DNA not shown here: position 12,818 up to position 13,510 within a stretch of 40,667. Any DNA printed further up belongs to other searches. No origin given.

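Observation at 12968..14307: Operon pairing a membrane-anchored FtsK/HerA-like ATPase with a tail-anchored GIY-YIG nuclease: candidate exclusion/defence or DNA-transfer module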

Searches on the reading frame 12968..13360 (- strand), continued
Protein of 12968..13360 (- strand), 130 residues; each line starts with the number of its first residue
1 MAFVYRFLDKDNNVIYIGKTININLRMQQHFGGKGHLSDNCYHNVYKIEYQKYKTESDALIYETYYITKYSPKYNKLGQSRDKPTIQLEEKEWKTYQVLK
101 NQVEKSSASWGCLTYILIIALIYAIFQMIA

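Call 64: fold_search(model_id=the predicted structure, library=pdb)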
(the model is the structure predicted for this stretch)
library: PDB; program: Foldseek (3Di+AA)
matches with E <= 10: 361; with E <= 0.001: 6
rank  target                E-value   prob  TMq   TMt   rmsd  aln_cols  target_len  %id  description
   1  1yd6_C                1.6e-04  1.00  0.50  0.68   2.3        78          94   29  Crystal structure of the GIY-YIG N-terminal endonuclease domain of UvrC from Bacillus caldotenax (released 2005-03-01)
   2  1yd6_B                1.9e-04  1.00  0.52  0.74   1.8        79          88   30  Crystal structure of the GIY-YIG N-terminal endonuclease domain of UvrC from Bacillus caldotenax (released 2005-03-01)
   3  1yd6_D                2.8e-04  1.00  0.49  0.65   2.2        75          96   31  Crystal structure of the GIY-YIG N-terminal endonuclease domain of UvrC from Bacillus caldotenax (released 2005-03-01)
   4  1yd5                  5.6e-04  1.00  0.48  0.68   1.7        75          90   27  Crystal structure of the GIY-YIG N-terminal endonuclease domain of UvrC from Thermotoga maritima: Point mutant N88A boun (released 2005-03-01)
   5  1yd6_A                6.4e-04  1.00  0.48  0.65   1.7        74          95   30  Crystal structure of the GIY-YIG N-terminal endonuclease domain of UvrC from Bacillus caldotenax (released 2005-03-01)
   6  1ycz                  7.2e-04  1.00  0.50  0.71   1.7        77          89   28  Crystal structure of the GIY-YIG N-terminal endonuclease domain of UvrC from Thermotoga maritima (released 2005-03-01)
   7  1yd4                  1.3e-03  1.00  0.50  0.71   1.7        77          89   27  Crystal structure of the GIY-YIG N-terminal endonuclease domain of UvrC from Thermotoga maritima: Point mutant Y29F boun (released 2005-03-01)
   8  1yd2                  1.4e-03  1.00  0.50  0.70   1.8        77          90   27  Crystal structure of the GIY-YIG N-terminal endonuclease domain of UvrC from Thermotoga maritima: Point mutant Y19F boun (released 2005-03-01)
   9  1yd3                  1.5e-03  1.00  0.50  0.70   1.8        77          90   28  Crystal structure of the GIY-YIG N-terminal endonuclease domain of UvrC from Thermotoga maritima: Point mutant Y43F boun (released 2005-03-01)
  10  1zg2_MODEL_1_A        1.6e-01  0.41  0.26  0.34   7.1        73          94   22  Solution NMR structure of the UPF0213 protein BH0048 from Bacillus halodurans. Northeast Structural Genomics t (released 2005-06-21)
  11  9u7u                  2.1e-01  0.84  0.40  0.23   4.3        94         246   18  5hmC specific restriction endonuclease Escherichia coli APEC O1 PD-T4-3 (released 2026-02-11)
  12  4xm5                  2.1e-01  0.51  0.30  0.16   5.0        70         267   21  C. glabrata Slx1. (released 2015-03-25)
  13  7cq3_A                3.6e-01  0.38  0.30  0.15   4.9        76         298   18  Crystal structure of Slx1-Slx4 (released 2021-06-16)
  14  7cq2_A                3.8e-01  0.44  0.33  0.18   5.0        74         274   22  Crystal structure of Slx1-Slx4 (released 2021-06-16)
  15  7cq4_A                4.1e-01  0.41  0.32  0.16   4.3        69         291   23  Crystal structure of Slx1-Slx4 in complex with 5'flap DNA (released 2021-06-16)
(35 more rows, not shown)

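Call 77: search_protein_representatives(alignment_id=A3)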
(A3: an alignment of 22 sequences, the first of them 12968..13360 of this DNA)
Query: 22 sequences, 131 profile positions. Proteins with E-value up to 0.001 (for the whole library): 7327; up to 1e-10: 1007; up to 1e-30: 14. The best 150 are listed.
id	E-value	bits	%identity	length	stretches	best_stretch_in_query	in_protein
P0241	5.5e-52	191.4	-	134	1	1-127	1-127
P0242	2.5e-43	163.5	-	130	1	1-94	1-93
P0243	2.1e-42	160.5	-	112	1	27-129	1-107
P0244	3.5e-41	156.5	-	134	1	1-128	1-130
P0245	9.2e-39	148.7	-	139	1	1-129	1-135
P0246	1.2e-35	138.6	-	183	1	1-125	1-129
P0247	7.9e-35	136.0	-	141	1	1-130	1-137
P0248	1.8e-34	134.8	-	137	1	1-129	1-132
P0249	1.1e-33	132.3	-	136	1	2-126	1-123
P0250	1.8e-33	131.5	-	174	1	1-107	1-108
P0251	2.9e-33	130.9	-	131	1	2-117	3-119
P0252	1.9e-32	128.2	-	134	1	2-125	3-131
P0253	1.9e-32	128.2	-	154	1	2-104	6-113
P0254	4.0e-31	124.0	-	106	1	1-81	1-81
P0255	3.1e-30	121.1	-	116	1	37-130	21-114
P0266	1.8e-27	112.1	-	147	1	2-124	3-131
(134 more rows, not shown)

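Call 82: find_homologous_proteins(query=A7, max_evalue=0.00001)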
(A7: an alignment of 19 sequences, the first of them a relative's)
Query A7 (19 sequences) (141 aa, profile of the alignment): 49 proteins with E <= 0.00001 among 594 candidates.
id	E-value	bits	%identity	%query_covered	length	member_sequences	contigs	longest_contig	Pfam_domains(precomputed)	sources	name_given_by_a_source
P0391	3.2e-40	155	43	99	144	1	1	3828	PF01541.31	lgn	-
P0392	5.7e-40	155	49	86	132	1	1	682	PF01541.31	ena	-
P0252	6.6e-40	154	34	72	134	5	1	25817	PF01541.31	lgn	-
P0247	3.9e-39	152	100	100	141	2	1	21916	PF01541.31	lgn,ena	-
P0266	8.5e-39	151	32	77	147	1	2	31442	PF01541.31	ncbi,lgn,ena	-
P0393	9.7e-39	151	38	73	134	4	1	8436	PF01541.31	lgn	-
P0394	1.1e-38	150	51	72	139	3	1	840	PF01541.31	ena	-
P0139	1.6e-38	150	40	97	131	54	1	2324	PF01541.31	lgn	-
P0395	3.5e-38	149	39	96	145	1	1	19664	PF01541.31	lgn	-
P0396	3.6e-38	149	38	69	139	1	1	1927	PF01541.31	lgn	-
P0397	3.7e-38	149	29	96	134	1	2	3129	PF01541.31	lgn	-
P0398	8.2e-38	148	60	70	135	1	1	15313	PF01541.31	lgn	-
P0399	1.6e-37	147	61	70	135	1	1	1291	PF01541.31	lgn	-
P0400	2.1e-37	146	38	94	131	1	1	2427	PF01541.31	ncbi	-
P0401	3.5e-37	146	52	99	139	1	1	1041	PF01541.31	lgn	-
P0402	4.3e-37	145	54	72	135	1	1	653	PF01541.31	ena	-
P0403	4.9e-37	145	56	77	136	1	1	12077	PF01541.31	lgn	-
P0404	6.5e-37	145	50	72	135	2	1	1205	PF01541.31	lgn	-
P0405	7.6e-37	145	46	99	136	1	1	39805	PF01541.31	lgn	-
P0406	8.9e-37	144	62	70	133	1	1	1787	PF01541.31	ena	-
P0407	9.1e-37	144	43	99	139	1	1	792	PF01541.31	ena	-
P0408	1.4e-36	144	40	100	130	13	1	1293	PF01541.31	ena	-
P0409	1.7e-36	143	61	70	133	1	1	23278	PF01541.31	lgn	-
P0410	2.8e-36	143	60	70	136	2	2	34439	PF01541.31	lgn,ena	-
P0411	2.9e-36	143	62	70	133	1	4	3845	PF01541.31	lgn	-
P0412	3.1e-36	143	50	72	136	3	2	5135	PF01541.31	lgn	-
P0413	8.9e-36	141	55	77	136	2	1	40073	PF01541.31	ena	-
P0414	1.0e-35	141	54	70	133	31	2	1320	PF01541.31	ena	-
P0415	1.3e-35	141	52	72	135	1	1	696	PF01541.31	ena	-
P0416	5.1e-35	139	48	94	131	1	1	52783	PF01541.31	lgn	-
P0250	1.1e-34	137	47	73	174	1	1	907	PF01541.31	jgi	jgi:excinuclease UvrABC nuclease subunit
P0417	1.2e-34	137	43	91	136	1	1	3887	PF01541.31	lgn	-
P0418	2.4e-34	136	58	70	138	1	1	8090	PF01541.31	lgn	-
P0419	4.0e-34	136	36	70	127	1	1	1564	PF20815.4,PF01541.31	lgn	-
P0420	6.6e-34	135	53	76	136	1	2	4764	PF01541.31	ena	-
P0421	1.2e-33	134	34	94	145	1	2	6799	PF01541.31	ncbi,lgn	ncbi:MAG: nucleotide excision repair endonuclease [Paraclostridium sp.]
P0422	2.0e-33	133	51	99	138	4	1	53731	PF01541.31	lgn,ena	-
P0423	2.8e-33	133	52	57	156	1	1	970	PF01541.31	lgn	-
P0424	6.3e-33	132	33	70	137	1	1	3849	PF01541.31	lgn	-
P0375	9.8e-33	131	28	99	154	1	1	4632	PF01541.31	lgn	-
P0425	4.9e-32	129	47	61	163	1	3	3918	PF01541.31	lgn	-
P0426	2.9e-30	123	36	73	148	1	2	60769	PF01541.31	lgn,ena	-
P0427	1.2e-23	102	32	71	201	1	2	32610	PF13744.13,PF01541.31,PF13443.13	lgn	-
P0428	1.3e-22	98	42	65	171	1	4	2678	PF01541.31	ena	-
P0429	4.9e-12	64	33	54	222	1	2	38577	PF01541.31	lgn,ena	-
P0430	3.6e-11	61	34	60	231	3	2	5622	PF01541.31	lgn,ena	-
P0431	7.4e-11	60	34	52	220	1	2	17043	PF01541.31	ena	-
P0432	7.4e-9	54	26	52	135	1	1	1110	PF01541.31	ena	-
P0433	9.5e-8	50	30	54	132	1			PF01541.31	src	-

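Call 83: find_encoding_contigs(protein=P0252, flank=4000, max_places=1)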
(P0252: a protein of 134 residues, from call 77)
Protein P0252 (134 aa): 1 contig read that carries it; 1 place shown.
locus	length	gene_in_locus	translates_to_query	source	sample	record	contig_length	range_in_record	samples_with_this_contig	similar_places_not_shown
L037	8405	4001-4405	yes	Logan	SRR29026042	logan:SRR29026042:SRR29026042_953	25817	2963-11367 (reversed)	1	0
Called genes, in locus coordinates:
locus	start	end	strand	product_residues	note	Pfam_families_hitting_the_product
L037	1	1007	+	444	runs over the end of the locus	PF06207:DUF1002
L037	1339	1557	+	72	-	-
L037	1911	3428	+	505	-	PF01580:FtsK_SpoIIIE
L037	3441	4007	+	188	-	-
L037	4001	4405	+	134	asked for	PF01541:GIY-YIG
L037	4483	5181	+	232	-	-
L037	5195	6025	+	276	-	-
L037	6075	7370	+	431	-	PF01580:FtsK_SpoIIIE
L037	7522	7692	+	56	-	-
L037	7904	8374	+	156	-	-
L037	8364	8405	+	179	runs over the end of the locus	-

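Call 84: find_encoding_contigs(protein=P0247, flank=4000, max_places=1)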
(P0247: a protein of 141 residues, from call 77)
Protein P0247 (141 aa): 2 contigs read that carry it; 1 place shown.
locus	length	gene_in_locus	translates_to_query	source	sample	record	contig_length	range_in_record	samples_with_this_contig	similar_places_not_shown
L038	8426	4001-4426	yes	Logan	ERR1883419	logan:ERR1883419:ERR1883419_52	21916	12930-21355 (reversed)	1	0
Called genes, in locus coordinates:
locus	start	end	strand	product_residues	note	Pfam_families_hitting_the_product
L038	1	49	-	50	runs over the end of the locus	-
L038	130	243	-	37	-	-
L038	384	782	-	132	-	PF05866:RusA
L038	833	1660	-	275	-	-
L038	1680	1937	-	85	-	PF13730:HTH_36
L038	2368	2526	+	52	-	-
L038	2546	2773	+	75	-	-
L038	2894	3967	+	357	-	PF01580:FtsK_SpoIIIE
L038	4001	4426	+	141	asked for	PF01541:GIY-YIG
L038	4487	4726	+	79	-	-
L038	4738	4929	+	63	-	-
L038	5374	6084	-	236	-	PF01510:Amidase_2, PF08239:SH3_3 (weak)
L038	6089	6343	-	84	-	-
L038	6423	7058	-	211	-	-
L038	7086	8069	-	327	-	-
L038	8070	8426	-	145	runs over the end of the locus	-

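Call 85: find_encoding_contigs(protein=P0266, flank=4000, max_places=1)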
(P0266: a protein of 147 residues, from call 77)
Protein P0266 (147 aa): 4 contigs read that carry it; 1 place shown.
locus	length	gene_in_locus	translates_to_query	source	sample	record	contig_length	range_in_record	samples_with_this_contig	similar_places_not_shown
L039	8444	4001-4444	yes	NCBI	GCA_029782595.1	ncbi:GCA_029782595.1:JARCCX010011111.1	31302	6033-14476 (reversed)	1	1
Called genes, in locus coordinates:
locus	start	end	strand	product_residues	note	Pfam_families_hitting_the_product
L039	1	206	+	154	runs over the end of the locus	PF06207:DUF1002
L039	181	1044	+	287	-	PF06207:DUF1002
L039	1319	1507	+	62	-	-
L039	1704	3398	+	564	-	PF01580:FtsK_SpoIIIE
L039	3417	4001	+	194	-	-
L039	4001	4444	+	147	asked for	PF01541:GIY-YIG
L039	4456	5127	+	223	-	PF01580:FtsK_SpoIIIE, PF13401:AAA_22 (faint)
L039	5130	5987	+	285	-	-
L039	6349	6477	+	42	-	-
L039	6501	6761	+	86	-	-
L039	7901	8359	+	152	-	-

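Call 86: find_encoding_contigs(protein=P0426, flank=4000, max_places=1)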
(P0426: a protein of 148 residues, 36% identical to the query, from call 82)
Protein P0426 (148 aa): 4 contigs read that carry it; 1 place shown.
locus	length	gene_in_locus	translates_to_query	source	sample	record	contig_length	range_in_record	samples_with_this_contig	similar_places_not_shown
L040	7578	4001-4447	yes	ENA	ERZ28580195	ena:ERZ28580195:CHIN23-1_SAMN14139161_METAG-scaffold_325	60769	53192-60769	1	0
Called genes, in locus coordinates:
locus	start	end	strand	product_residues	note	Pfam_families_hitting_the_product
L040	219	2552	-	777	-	-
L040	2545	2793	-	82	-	-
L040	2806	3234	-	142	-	-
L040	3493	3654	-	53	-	-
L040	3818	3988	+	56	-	-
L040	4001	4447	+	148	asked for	PF01541:GIY-YIG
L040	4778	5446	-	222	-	PF12686:DUF3800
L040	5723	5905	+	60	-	-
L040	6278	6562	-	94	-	-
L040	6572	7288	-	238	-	-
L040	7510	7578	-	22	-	?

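Call 88: search_protein_families(library=phrogs, proteins=[L037:1911-3428:+, L037:3441-4007:+, L037:4483-5181:+, L037:5195-6025:+, L037:6075-7370:+, L038:2894-3967:+, L039:4456-5127:+, L039:5130-5987:+, L040:4001-4447:+, L037:7904-8374:+], max_evalue=0.001)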
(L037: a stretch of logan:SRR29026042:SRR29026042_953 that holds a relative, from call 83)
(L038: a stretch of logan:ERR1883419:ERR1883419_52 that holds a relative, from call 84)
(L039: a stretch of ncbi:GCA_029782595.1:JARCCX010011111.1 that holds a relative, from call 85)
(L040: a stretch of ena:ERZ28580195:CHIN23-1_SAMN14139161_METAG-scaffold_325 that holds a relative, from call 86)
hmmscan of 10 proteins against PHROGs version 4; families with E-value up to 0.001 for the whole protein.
L037:1911-3428:+ (505 aa): 5 families
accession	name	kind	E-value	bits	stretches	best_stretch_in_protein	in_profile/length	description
phrog_1358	-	moron, auxiliary metabolic gene and host takeover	6e-58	197.3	1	117-455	497-835/1382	FtsK/SpoIIIE-like protein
phrog_3551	-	moron, auxiliary metabolic gene and host takeover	6.2e-40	137.9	1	170-498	397-712/758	FtsK/SpoIIIE-like protein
phrog_17074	-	unknown function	8.9e-16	58.5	1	199-380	183-371/621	-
phrog_7035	-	unknown function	5e-07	29.4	1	319-403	488-569/969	-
phrog_24831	-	unknown function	2e-06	27.7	1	217-403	291-457/700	-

L037:3441-4007:+ (188 aa): 1 family
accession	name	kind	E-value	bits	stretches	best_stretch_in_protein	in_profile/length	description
phrog_9996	-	unknown function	1e-11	46.2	1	1-154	1-165/196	-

L037:4483-5181:+ (232 aa): 2 families
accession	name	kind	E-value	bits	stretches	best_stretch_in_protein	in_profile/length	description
phrog_1358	-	moron, auxiliary metabolic gene and host takeover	1.7e-17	63.3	1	4-167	583-754/1382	FtsK/SpoIIIE-like protein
phrog_3551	-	moron, auxiliary metabolic gene and host takeover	2.2e-09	36.9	1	3-166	415-582/758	FtsK/SpoIIIE-like protein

L037:5195-6025:+ (276 aa): 2 families
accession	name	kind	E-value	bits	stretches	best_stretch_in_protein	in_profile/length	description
phrog_1358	-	moron, auxiliary metabolic gene and host takeover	1.8e-08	33.4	1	32-156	595-721/1382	FtsK/SpoIIIE-like protein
phrog_3551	-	moron, auxiliary metabolic gene and host takeover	1.5e-07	30.9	1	43-160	439-558/758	FtsK/SpoIIIE-like protein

L037:6075-7370:+ (431 aa): 5 families
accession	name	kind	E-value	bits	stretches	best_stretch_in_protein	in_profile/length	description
phrog_1358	-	moron, auxiliary metabolic gene and host takeover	3.5e-60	204.8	1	113-419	513-823/1382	FtsK/SpoIIIE-like protein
phrog_3551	-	moron, auxiliary metabolic gene and host takeover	6.9e-43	147.7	1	116-429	347-665/758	FtsK/SpoIIIE-like protein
phrog_2666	-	head and packaging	2.4e-07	30.8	1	169-371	286-487/555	terminase large subunit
phrog_24831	-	unknown function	3.5e-07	30.2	1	184-379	274-458/700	-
phrog_7035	-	unknown function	4.1e-05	23.1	0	299-354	486-549/969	-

L038:2894-3967:+ (357 aa): 4 families
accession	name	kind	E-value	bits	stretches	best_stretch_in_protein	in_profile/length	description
phrog_1358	-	moron, auxiliary metabolic gene and host takeover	6e-47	160.9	1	84-350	562-831/1382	FtsK/SpoIIIE-like protein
phrog_3551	-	moron, auxiliary metabolic gene and host takeover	1.8e-16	60.4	1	104-331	415-642/758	FtsK/SpoIIIE-like protein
phrog_17074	-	unknown function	3.3e-06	26.9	1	89-243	167-322/621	-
phrog_12531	-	moron, auxiliary metabolic gene and host takeover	0.00057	19.5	1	196-285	342-430/605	FtsK/SpoIIIE-like protein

L039:4456-5127:+ (223 aa): 2 families
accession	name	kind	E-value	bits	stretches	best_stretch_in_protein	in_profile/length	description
phrog_1358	-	moron, auxiliary metabolic gene and host takeover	9.9e-22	77.3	1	5-165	583-748/1382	FtsK/SpoIIIE-like protein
phrog_3551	-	moron, auxiliary metabolic gene and host takeover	1.6e-16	60.5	1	3-167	414-579/758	FtsK/SpoIIIE-like protein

L039:5130-5987:+ (285 aa): 0 families

L040:4001-4447:+ (148 aa): 4 families
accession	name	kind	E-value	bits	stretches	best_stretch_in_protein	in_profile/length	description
phrog_35456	-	unknown function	6.5e-16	59.6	1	12-102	9-98/189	-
phrog_22664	-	unknown function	8.9e-11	42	1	10-85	18-94/610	-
phrog_19235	-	unknown function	8.8e-06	26.3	1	10-89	21-98/251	-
phrog_16880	-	DNA, RNA and nucleotide metabolism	1.9e-05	25.6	1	12-91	9-82/162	endonuclease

L037:7904-8374:+ (156 aa): 0 families

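Call 90: find_encoding_contigs(protein=P0421, flank=4000, max_places=2)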
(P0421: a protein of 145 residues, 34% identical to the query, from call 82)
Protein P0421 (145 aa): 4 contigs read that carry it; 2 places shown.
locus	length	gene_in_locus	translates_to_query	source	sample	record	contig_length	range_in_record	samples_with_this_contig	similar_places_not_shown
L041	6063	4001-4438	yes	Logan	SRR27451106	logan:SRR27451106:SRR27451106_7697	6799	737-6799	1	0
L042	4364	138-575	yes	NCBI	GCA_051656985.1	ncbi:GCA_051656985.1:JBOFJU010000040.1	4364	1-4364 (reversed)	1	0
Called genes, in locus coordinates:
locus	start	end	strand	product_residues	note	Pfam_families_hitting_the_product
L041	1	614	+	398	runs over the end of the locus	PF00149:Metallophos, PF12850:Metallophos_2 (weak), PF12320:SbcD_C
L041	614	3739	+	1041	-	PF13476:AAA_23, PF13514:AAA_27 (weak), PF13558:SbcC_Walker_B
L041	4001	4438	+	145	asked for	PF01541:GIY-YIG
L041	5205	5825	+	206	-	PF06161:DUF975, PF06790:UPF0259 (weak), PF06161:DUF975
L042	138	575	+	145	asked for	PF01541:GIY-YIG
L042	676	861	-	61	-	-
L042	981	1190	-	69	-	PF01726:LexA_DNA_bind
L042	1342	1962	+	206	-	PF06161:DUF975, PF06790:UPF0259 (weak), PF06161:DUF975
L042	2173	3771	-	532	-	PF00009:GTP_EFTU, PF01926:MMR_HSR1 (faint), PF22042:EF-G_D2, PF03144:GTP_EFTU_D2, PF16658:RF3_C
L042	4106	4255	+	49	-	-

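Call 91: find_encoding_contigs(protein=P0395, flank=4000, max_places=1)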
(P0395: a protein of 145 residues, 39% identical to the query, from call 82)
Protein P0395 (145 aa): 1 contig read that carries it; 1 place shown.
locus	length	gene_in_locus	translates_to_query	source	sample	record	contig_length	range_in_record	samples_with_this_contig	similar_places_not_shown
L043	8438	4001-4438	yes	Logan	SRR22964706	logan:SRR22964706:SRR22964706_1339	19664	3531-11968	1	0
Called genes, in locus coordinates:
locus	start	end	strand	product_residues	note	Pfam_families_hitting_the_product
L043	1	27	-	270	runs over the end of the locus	PF01656:CbiA, PF02374:ArsA_ATPase (faint), PF13614:AAA_31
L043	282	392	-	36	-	-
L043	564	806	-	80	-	-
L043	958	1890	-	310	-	PF06970:RepA_N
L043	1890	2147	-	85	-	-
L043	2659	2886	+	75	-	-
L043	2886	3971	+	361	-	PF01580:FtsK_SpoIIIE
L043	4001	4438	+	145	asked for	PF01541:GIY-YIG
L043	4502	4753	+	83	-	-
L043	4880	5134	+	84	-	-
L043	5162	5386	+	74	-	-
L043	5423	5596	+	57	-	-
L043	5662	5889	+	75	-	-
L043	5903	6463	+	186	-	PF04404:ERF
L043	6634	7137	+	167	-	PF02732:ERCC4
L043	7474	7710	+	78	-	-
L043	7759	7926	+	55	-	-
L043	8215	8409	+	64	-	PF12844:HTH_19, PF13560:HTH_31 (weak), PF01381:HTH_3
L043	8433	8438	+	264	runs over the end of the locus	-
